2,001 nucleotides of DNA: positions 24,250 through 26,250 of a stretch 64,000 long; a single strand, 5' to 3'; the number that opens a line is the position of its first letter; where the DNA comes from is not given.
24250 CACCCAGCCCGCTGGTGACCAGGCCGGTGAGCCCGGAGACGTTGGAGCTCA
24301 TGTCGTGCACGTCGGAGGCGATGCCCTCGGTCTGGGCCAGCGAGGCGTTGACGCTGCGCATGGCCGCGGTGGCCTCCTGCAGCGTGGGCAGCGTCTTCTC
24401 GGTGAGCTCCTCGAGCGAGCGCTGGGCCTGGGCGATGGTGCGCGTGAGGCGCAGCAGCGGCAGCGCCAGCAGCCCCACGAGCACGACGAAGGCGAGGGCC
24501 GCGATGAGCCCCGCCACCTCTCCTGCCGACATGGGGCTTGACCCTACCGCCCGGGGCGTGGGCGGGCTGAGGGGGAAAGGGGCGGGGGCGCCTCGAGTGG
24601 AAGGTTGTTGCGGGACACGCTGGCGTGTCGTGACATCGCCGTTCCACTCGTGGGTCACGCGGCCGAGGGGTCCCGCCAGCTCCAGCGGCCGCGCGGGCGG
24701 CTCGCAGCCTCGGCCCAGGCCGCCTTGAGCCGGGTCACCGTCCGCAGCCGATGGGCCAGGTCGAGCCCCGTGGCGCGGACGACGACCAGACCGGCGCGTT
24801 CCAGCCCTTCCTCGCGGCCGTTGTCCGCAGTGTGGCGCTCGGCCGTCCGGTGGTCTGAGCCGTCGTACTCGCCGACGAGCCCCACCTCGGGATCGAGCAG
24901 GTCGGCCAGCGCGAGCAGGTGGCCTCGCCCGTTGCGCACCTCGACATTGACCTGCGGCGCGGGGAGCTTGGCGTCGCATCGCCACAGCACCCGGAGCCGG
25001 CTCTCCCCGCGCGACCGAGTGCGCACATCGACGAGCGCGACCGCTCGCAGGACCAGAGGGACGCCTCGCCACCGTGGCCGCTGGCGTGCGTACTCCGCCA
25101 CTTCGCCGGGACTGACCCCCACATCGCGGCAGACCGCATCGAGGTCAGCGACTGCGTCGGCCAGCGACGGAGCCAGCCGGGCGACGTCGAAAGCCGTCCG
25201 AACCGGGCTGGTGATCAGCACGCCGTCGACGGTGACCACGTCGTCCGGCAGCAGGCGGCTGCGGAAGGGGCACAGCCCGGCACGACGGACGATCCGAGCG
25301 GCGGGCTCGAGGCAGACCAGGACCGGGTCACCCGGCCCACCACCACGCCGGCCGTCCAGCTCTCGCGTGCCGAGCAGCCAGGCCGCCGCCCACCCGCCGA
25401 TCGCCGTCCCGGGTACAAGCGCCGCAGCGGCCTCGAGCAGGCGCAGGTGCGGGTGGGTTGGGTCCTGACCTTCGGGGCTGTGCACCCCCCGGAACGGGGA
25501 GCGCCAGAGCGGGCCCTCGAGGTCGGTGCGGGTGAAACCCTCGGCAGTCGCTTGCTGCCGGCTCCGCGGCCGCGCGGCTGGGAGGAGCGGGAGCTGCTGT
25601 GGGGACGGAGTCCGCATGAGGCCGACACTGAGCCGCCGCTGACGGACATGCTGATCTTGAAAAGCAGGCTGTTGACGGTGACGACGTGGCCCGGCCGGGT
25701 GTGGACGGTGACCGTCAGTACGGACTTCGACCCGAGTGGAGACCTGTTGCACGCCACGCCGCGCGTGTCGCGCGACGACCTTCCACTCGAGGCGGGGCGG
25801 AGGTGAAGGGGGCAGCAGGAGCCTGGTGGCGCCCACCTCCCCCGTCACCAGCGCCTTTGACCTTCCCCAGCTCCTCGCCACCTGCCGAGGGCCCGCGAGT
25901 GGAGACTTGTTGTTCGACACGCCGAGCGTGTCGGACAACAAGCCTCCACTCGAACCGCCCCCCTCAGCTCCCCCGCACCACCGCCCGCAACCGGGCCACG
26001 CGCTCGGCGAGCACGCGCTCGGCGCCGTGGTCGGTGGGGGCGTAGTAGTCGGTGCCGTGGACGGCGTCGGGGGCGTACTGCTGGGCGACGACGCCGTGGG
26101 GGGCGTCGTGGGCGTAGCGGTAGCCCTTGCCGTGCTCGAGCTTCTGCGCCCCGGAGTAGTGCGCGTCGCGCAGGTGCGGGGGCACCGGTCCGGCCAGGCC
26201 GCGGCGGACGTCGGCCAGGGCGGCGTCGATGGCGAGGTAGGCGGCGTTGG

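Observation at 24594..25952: Three same-orientation copies of a 57-bp triple-arm palindromic repeat bracket a DUF559 endonuclease-like gene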

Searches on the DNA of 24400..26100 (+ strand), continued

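Call 66: search_with_rna_model(model_id=R1, sources=[L135, L136, L137, L138, L139, L140, L141, L142, L143, L144, L145, L146, L147, L148, L149, L150, L151, L152, L153, L154, L155, L156, L157, L158, L159, L160, L161, L162, L163, L164, L165, L166, L167, L168, L169, L170, L171, L172, L173, L174, L175, L176, L177, L178, L179, L180, L181, L182, L183, L184, L185, L186, L187, L188, L189, L190, L191, L192, L193, L194, L195, L196, L197, L198, L199, L200, L201, L202, L203, L204, L205, L206, L207, L208, L209, L210, L211, L212, L213], max_evalue=0.05)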
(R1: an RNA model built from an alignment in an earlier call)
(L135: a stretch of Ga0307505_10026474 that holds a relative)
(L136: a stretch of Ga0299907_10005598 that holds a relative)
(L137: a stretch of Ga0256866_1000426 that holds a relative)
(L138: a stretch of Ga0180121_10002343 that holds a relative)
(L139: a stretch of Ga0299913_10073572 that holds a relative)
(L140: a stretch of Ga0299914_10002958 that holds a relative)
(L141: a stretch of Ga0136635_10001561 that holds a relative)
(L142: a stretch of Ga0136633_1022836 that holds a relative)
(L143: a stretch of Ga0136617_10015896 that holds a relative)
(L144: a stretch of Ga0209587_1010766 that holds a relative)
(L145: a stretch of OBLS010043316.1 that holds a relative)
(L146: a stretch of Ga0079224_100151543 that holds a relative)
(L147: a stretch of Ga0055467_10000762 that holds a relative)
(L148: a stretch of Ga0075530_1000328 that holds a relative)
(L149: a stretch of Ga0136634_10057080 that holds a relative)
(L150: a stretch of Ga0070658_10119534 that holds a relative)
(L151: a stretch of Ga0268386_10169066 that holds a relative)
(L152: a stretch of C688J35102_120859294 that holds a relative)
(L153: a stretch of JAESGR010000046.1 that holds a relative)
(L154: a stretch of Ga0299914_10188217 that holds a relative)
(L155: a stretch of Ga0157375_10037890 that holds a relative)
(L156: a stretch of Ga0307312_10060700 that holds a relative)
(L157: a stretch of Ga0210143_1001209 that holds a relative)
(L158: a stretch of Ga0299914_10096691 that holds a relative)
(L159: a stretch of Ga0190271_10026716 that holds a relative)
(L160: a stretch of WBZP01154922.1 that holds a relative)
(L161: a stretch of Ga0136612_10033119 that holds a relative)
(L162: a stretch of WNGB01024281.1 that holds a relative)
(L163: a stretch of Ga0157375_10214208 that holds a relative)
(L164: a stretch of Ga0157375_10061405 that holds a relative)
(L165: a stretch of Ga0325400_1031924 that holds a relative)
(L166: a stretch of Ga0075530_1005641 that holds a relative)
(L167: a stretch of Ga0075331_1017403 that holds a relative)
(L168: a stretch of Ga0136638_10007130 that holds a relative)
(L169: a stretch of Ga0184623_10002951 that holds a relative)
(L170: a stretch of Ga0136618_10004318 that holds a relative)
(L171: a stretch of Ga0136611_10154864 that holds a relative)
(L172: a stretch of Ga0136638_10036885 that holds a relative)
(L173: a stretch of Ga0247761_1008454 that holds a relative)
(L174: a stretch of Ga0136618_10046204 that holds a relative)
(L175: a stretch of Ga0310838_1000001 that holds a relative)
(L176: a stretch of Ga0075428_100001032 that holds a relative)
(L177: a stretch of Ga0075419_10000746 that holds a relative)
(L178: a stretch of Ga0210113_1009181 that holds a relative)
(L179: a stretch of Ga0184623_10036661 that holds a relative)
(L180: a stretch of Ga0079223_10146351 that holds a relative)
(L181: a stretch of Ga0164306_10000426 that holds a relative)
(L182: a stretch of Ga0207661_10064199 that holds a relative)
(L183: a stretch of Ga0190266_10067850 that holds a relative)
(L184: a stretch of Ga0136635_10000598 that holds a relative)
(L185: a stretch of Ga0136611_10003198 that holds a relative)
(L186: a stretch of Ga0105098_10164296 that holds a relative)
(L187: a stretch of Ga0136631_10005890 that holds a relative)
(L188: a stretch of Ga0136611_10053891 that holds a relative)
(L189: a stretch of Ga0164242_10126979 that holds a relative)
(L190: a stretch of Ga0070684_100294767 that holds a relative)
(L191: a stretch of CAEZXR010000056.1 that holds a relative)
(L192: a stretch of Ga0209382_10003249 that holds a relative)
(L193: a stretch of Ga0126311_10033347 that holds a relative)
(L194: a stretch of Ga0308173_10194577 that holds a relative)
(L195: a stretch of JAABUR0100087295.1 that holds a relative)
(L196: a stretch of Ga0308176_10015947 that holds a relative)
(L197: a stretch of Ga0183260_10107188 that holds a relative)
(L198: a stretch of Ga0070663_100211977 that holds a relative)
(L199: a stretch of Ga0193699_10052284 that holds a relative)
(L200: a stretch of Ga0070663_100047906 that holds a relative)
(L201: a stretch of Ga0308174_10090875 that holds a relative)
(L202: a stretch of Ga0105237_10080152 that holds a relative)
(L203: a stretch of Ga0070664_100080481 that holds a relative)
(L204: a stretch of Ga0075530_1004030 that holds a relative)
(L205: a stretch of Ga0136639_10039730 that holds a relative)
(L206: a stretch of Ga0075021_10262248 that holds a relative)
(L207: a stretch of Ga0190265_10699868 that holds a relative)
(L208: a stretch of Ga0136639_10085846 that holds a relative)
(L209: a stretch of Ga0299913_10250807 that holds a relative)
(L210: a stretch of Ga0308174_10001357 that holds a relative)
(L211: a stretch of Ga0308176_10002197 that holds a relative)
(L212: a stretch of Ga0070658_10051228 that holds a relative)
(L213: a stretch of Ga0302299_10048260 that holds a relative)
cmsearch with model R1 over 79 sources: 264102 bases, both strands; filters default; matches with E-value up to 0.05: 75.
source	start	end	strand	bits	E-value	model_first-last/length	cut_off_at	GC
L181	2730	2785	+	74.5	5.9e-16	1-57/57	no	0.71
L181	2730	2785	-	72.2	2.3e-15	1-57/57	no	0.71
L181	3945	3998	+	57.9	9.4e-12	1-57/57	no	0.7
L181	3944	3999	-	55.4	3.9e-11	1-57/57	no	0.68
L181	4300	4360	-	55.1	4.7e-11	1-57/57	no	0.64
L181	4300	4360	+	53.1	1.5e-10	1-57/57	no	0.64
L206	371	426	+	51.4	4.1e-10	1-57/57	no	0.61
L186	483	539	-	51.1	5e-10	1-57/57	no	0.65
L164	1516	1569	-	50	9e-10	1-57/57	no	0.72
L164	1516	1569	+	50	9.5e-10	1-57/57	no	0.72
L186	483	539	+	49.5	1.3e-09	1-57/57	no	0.65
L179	1985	2040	+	49.1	1.5e-09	1-57/57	no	0.71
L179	1985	2040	-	49.1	1.5e-09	1-57/57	no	0.71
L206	371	426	-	48.2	2.7e-09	1-57/57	no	0.61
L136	2427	2484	-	47.7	3.5e-09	1-57/57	no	0.72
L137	3938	3995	-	47.7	3.5e-09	1-57/57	no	0.72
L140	3938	3995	-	47.7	3.5e-09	1-57/57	no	0.72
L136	2427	2484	+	45.6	1.2e-08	1-57/57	no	0.72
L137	3938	3995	+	45.6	1.2e-08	1-57/57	no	0.72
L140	3938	3995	+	45.6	1.2e-08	1-57/57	no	0.72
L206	882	937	+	45.6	1.2e-08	1-57/57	no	0.64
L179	865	921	-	43.8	3.4e-08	1-57/57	no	0.75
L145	1526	1582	+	43.4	4.3e-08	1-57/57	no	0.67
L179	865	921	+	42.5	7.3e-08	1-57/57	no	0.75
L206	882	937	-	41.9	1.1e-07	1-57/57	no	0.64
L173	1582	1638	-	40.7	2.1e-07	1-57/57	no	0.7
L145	1526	1582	-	40.3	2.6e-07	1-57/57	no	0.67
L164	323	366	+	39.8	3.5e-07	7-51/57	no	0.75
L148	2604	2659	+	39.4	4.4e-07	1-57/57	no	0.73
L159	1750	1806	-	39.4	4.5e-07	1-57/57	no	0.58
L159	2897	2953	+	39.2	5.1e-07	1-57/57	no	0.61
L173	1582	1638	+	39.1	5.1e-07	1-57/57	no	0.7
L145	348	404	+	38.9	5.8e-07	1-57/57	no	0.67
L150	243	299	-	38.7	6.5e-07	1-57/57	no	0.56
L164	323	366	-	38.6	6.8e-07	7-51/57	no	0.75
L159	2897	2953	-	38.6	7.2e-07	1-57/57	no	0.61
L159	1750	1806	+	37.6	1.2e-06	1-57/57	no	0.58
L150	243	299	+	35.8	3.6e-06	1-57/57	no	0.56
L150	2040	2096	+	35.5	4.3e-06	1-57/57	no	0.53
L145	348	404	-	35.3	4.9e-06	1-57/57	no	0.67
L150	2040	2096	-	35.3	4.9e-06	1-57/57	no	0.53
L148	2786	2841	-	34.7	6.9e-06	1-57/57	no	0.7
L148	3896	3951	-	34.1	9.6e-06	1-57/57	no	0.71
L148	2606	2657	-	33.9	1.1e-05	3-55/57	no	0.75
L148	3896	3951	+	33.4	1.5e-05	1-57/57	no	0.71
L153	3896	3952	-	33.2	1.7e-05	1-57/57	no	0.68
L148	2786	2841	+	31.9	3.4e-05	1-57/57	no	0.7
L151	497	553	-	29.1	0.00018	1-57/57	no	0.74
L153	3896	3952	+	27.2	0.00053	1-57/57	no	0.68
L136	1288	1345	+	26.2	0.00097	1-57/57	no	0.62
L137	2799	2856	+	26.2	0.00097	1-57/57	no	0.62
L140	2799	2856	+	26.2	0.00097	1-57/57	no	0.62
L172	1241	1308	+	26.1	0.001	1-57/57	no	0.66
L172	1241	1308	-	26.1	0.001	1-57/57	no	0.66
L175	4025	4060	-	25.3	0.0016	1-57/57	no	0.53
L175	4025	4060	+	24.9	0.002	1-57/57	no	0.53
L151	497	553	+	24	0.0035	1-57/57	no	0.74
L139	1730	1786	-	23.5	0.0046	1-57/57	no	0.7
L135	2337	2384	-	23.2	0.0055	5-53/57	no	0.67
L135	1209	1248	-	23.1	0.006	9-49/57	no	0.65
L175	2822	2857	-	22.9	0.0065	1-57/57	no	0.56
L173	175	225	+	22.8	0.0068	4-54/57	no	0.69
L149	1354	1407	-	22.7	0.0072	1-57/57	no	0.57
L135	1209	1248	+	22.4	0.0086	9-49/57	no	0.65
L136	1288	1345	-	22.3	0.0093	1-57/57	no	0.62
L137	2799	2856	-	22.3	0.0093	1-57/57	no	0.62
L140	2799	2856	-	22.3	0.0093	1-57/57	no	0.62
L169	2794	2837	-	22.1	0.01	7-51/57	no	0.7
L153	2765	2821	+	21.9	0.011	1-57/57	no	0.72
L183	484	540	-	21.6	0.014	1-57/57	no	0.61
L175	2822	2857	+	21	0.02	1-57/57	no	0.56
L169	2800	2831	+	20.9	0.021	14-44/57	no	0.75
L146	1355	1411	-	20.7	0.023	1-57/57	no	0.68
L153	5704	5742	+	20.1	0.034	1-57/57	no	0.85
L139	1730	1786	+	19.8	0.04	1-57/57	no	0.7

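Call 87: search_with_rna_model(model_id=R1, sources=[L214, L215], max_evalue=1, filters=off, show_alignments=6)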
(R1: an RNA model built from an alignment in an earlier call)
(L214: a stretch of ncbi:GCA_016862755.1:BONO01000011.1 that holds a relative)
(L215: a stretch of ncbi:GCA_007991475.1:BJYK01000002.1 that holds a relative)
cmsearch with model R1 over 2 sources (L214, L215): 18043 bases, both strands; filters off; matches with E-value up to 1: 17.
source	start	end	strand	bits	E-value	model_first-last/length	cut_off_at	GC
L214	5339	5394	+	72.6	1.2e-16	1-57/57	no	0.7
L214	3853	3908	+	72.3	1.5e-16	1-57/57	no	0.68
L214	3853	3908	-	69.2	8.7e-16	1-57/57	no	0.68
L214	5339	5394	-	68.8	1.1e-15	1-57/57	no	0.7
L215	5046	5102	+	42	6.6e-09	1-57/57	no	0.68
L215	5046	5102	-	41.5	8.8e-09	1-57/57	no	0.68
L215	3852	3901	+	24.9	0.00014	4-54/57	no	0.68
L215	3852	3901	-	23.4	0.00034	4-54/57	no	0.68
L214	780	821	+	12.9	0.15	9-49/57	no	0.74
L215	243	268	-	12.3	0.21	18-40/57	no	0.88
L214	784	817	-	11.8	0.29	13-45/57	no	0.76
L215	4964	5005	+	10.3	0.68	1-57/57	no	0.79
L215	1580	1635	-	10.1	0.76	1-57/57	no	0.79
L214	3187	3242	+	10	0.79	1-57/57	no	0.73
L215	243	268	+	9.9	0.84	18-40/57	no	0.88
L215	890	939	+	9.7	0.97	1-57/57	no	0.7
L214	4751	4771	-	9.6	1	1-57/57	no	0.76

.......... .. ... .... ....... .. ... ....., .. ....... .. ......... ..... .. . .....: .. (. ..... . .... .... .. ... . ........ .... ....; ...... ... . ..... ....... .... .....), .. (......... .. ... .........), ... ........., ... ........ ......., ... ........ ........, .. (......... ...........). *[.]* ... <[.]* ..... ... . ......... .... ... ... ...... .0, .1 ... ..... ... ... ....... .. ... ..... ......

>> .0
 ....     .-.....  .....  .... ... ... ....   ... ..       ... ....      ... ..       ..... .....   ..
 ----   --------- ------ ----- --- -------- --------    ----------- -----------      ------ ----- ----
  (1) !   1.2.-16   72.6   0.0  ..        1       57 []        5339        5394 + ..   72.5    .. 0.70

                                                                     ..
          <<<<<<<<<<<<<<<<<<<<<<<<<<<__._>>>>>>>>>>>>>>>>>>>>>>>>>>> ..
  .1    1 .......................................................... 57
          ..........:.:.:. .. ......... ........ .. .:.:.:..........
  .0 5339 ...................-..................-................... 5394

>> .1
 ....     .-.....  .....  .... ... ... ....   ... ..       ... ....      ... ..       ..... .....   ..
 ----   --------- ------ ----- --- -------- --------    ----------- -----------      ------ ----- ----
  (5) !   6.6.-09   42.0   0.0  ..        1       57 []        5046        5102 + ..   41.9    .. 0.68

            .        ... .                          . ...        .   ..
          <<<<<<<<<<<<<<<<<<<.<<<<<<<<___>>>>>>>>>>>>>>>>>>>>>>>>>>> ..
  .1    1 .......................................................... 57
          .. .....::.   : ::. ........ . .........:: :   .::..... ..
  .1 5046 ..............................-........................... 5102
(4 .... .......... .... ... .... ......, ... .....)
